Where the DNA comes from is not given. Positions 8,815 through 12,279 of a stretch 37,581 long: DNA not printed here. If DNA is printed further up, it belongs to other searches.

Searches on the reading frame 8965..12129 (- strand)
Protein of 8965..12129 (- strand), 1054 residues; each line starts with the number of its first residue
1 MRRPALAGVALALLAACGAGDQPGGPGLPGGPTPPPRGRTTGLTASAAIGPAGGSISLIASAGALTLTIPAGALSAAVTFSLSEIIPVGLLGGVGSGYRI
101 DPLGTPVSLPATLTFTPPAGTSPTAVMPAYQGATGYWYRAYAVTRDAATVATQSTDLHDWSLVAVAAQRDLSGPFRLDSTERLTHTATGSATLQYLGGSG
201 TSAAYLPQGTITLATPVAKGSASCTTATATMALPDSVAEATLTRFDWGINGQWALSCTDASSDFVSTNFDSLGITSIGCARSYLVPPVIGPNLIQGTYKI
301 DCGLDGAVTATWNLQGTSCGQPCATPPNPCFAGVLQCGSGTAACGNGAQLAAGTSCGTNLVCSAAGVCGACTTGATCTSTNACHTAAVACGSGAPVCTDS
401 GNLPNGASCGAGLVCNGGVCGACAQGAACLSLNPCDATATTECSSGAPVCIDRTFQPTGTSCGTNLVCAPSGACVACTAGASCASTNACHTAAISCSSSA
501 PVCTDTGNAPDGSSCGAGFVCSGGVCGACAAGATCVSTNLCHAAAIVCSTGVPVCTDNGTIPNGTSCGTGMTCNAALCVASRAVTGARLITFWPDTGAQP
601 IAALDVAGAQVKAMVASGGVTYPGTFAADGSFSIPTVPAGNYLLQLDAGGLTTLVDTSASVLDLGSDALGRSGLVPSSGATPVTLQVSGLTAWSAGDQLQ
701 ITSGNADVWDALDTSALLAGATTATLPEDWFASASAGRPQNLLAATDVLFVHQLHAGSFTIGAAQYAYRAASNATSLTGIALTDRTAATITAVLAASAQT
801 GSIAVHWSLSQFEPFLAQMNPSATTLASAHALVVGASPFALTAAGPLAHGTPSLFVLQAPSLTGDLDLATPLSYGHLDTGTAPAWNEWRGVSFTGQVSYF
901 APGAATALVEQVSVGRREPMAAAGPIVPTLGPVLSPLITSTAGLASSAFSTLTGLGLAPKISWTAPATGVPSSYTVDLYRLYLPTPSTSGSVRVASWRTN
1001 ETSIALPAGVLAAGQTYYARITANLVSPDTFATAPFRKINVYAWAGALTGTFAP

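Call 57: search_protein_families(library=pfam, proteins=[window:8965-12129:-], max_evalue=0.001)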
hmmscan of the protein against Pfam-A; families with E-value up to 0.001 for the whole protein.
window:8965-12129:- (1054 aa): 1 family
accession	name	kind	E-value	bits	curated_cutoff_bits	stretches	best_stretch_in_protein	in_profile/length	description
PF13620.12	CarboxypepD_reg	-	3.1e-05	24.7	32.3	1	606-657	14-65/82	Carboxypeptidase regulatory-like domain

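Call 78: search_protein_families(library=ncbifam, proteins=[window:8965-12129:-], max_evalue=0.01)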
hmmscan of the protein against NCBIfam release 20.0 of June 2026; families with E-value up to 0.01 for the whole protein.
window:8965-12129:- (1054 aa): 0 families
